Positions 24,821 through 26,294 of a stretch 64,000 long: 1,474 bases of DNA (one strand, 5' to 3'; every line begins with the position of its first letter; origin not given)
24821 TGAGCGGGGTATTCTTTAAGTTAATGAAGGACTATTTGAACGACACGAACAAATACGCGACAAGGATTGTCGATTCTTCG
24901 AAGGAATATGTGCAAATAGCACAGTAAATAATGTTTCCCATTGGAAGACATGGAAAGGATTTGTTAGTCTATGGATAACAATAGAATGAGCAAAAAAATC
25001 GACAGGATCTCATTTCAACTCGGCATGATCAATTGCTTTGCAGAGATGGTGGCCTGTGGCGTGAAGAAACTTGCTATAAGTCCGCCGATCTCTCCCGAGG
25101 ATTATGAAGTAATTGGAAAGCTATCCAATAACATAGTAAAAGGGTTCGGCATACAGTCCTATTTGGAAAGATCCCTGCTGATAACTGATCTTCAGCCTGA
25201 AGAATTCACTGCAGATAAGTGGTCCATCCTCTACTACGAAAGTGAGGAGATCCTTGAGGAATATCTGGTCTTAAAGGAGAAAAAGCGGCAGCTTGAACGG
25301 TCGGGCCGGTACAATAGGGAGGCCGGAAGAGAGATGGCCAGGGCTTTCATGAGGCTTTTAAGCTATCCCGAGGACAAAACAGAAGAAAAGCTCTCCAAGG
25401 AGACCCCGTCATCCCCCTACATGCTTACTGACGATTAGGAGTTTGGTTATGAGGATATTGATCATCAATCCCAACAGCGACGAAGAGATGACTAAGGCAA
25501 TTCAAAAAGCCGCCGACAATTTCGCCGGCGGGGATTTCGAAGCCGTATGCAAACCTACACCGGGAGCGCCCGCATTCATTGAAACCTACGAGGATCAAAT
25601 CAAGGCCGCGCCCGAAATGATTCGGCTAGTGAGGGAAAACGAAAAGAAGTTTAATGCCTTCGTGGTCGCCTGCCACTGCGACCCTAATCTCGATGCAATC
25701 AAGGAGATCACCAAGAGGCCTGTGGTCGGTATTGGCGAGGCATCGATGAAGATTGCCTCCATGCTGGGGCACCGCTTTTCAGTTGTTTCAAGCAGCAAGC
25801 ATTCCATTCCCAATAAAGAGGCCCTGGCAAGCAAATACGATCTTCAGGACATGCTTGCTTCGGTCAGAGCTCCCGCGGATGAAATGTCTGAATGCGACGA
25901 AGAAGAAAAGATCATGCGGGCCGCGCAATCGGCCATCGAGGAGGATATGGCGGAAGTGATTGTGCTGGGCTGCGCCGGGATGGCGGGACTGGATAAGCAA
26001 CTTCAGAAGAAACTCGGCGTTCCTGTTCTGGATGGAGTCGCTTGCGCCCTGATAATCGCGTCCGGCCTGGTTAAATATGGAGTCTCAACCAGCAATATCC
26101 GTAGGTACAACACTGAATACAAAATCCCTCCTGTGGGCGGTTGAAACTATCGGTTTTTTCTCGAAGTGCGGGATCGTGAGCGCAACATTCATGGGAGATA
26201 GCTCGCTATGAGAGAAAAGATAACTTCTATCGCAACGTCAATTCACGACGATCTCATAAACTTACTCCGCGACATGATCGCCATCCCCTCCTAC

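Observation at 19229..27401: Seven-gene hydantoin / dihydropyrimidine to beta-alanine catabolic module with an unusual gene set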

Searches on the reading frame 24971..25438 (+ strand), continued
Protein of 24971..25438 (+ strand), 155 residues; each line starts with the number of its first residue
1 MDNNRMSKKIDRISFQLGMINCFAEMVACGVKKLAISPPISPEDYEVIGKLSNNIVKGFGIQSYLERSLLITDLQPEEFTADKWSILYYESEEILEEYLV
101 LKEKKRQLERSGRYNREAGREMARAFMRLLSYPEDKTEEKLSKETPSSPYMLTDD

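Call 68: search_protein_families(library=pfam, proteins=[P0160, P0190, P0239, P0249, P0220, P0256, P0186, P0130, P0121, P0205], max_evalue=0.001)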
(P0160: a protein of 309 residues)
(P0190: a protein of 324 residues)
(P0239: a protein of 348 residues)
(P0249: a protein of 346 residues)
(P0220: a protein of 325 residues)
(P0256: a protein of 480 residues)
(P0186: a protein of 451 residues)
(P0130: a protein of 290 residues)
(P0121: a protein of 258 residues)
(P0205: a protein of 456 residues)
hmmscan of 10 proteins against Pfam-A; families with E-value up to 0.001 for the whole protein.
P0160 (309 aa): 2 families
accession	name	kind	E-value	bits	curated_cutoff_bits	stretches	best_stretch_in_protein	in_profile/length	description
PF14534.12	DUF4440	-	2.5e-09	38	25.2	1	35-144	2-107/107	Domain of unknown function (DUF4440)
PF12680.13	SnoaL_2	-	4e-07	31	27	1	38-144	1-101/102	SnoaL-like domain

P0190 (324 aa): 2 families
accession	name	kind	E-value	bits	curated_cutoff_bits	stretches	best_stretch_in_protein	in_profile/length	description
PF13302.13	Acetyltransf_3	-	2.1e-34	119.6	25.4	1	10-151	1-138/138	Acetyltransferase (GNAT) domain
PF00583.31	Acetyltransf_1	-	4.6e-06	27.3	20.7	1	37-150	12-116/116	Acetyltransferase (GNAT) family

P0239 (348 aa): 1 family
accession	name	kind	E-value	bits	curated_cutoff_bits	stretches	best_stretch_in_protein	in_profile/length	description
PF01966.28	HD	-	1.7e-09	38.4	22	1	29-129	2-114/116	HD domain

P0249 (346 aa): 0 families

P0220 (325 aa): 3 families
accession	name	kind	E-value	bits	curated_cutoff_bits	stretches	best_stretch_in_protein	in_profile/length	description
PF13238.12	AAA_18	-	2.4e-09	38.2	29.4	1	146-246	2-112/128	AAA domain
PF13189.12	Cytidylate_kin2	-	1.7e-05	25.5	28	0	147-174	4-31/176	Cytidylate kinase-like family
PF01202.28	SKI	-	0.00053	20.6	22.1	0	152-176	2-26/159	Shikimate kinase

P0256 (480 aa): 4 families
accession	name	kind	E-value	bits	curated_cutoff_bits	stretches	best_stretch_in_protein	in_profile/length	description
PF07969.17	Amidohydro_3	-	6.3e-29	102.2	29.7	1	119-227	366-472/472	Amidohydrolase family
PF02776.23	TPP_enzyme_N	-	1.6e-22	79.9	26.8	1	33-126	5-99/119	Thiamine pyrophosphate enzyme, N-terminal TPP binding domain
PF07833.16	Cu_amine_oxidN1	-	1.1e-05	25.8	24.2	1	294-328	15-49/108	Copper amine oxidase N-terminal domain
PF01979.26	Amidohydro_1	-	0.00019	21.2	25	1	157-224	276-343/345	Amidohydrolase family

P0186 (451 aa): 2 families
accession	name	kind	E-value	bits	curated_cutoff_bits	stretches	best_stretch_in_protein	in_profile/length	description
PF00903.31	Glyoxalase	-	8.9e-11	42.7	20.6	1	181-286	6-121/121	Glyoxalase/Bleomycin resistance protein/Dioxygenase superfamily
PF25409.1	PH_33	-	0.00014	22.2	23.8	1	106-175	39-106/141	Fungal PH-like domain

P0130 (290 aa): 1 family
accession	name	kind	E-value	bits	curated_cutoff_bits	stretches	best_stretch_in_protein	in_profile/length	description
PF00903.31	Glyoxalase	-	1.2e-10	42.3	20.6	1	174-284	6-121/121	Glyoxalase/Bleomycin resistance protein/Dioxygenase superfamily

P0121 (258 aa): 1 family
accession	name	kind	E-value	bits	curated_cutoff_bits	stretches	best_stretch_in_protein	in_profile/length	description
PF13182.11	DUF4007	-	2.4e-35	122.5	27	1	5-103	1-106/288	Protein of unknown function (DUF4007)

P0205 (456 aa): 1 family
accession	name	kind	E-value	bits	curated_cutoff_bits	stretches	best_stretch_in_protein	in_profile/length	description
PF00903.31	Glyoxalase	-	1.1e-13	52.1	20.6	1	181-287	7-121/121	Glyoxalase/Bleomycin resistance protein/Dioxygenase superfamily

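Call 72: search_protein_families(library=ncbifam, proteins=[P0219], max_evalue=1e-20)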
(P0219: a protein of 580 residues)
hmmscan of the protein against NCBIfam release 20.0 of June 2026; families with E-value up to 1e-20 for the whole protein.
P0219 (580 aa): 0 families

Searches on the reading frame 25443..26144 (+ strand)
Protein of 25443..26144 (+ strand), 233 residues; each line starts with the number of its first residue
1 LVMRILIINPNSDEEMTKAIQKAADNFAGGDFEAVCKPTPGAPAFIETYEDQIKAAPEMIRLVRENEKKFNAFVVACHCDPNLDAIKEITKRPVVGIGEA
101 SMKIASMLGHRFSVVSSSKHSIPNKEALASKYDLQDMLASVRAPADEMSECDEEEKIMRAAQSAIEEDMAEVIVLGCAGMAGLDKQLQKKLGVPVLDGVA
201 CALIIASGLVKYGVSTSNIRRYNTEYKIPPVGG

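Call 4: search_protein_families(library=pfam, proteins=[window:25443-26144:+])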
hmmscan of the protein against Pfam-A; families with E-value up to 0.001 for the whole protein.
window:25443-26144:+ (233 aa): 1 family
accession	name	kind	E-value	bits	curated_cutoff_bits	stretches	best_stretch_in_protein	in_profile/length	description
PF01177.27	Asp_Glu_race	-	5.8e-46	157.4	31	1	5-203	1-208/211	Asp/Glu/Hydantoin racemase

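Call 5: search_protein_families(library=ncbifam, proteins=[window:25443-26144:+], max_evalue=0.001)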
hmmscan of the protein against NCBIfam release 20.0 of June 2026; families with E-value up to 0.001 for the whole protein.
window:25443-26144:+ (233 aa): 1 family
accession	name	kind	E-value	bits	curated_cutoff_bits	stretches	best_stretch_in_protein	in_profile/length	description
TIGR00067.1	glut_race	equivalog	0.00071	19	146.65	0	59-195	52-198/251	glutamate racemase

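Call 23: search_solved_structures(query=window:25443-26144:+, max_evalue=0.001, show_alignments=2)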
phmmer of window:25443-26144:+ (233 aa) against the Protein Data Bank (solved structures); distinct sequences matched with E-value up to 0.001: 5.
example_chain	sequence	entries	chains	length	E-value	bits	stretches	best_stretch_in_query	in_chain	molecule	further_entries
5lfd_A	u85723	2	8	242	9.5e-36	126.8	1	3-225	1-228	Allantoin racemase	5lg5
3qvj_A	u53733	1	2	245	1.2e-30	110.1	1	3-218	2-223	Putative hydantoin racemase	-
3qvk_A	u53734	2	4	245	7.6e-28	100.9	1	3-218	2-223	Putative hydantoin racemase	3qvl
2eq5_A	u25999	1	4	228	7.1e-16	61.8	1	34-206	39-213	228aa long hypothetical hydantoin racemase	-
9qbx_A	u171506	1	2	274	1.6e-10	44.3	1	58-207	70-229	Epimerase opaE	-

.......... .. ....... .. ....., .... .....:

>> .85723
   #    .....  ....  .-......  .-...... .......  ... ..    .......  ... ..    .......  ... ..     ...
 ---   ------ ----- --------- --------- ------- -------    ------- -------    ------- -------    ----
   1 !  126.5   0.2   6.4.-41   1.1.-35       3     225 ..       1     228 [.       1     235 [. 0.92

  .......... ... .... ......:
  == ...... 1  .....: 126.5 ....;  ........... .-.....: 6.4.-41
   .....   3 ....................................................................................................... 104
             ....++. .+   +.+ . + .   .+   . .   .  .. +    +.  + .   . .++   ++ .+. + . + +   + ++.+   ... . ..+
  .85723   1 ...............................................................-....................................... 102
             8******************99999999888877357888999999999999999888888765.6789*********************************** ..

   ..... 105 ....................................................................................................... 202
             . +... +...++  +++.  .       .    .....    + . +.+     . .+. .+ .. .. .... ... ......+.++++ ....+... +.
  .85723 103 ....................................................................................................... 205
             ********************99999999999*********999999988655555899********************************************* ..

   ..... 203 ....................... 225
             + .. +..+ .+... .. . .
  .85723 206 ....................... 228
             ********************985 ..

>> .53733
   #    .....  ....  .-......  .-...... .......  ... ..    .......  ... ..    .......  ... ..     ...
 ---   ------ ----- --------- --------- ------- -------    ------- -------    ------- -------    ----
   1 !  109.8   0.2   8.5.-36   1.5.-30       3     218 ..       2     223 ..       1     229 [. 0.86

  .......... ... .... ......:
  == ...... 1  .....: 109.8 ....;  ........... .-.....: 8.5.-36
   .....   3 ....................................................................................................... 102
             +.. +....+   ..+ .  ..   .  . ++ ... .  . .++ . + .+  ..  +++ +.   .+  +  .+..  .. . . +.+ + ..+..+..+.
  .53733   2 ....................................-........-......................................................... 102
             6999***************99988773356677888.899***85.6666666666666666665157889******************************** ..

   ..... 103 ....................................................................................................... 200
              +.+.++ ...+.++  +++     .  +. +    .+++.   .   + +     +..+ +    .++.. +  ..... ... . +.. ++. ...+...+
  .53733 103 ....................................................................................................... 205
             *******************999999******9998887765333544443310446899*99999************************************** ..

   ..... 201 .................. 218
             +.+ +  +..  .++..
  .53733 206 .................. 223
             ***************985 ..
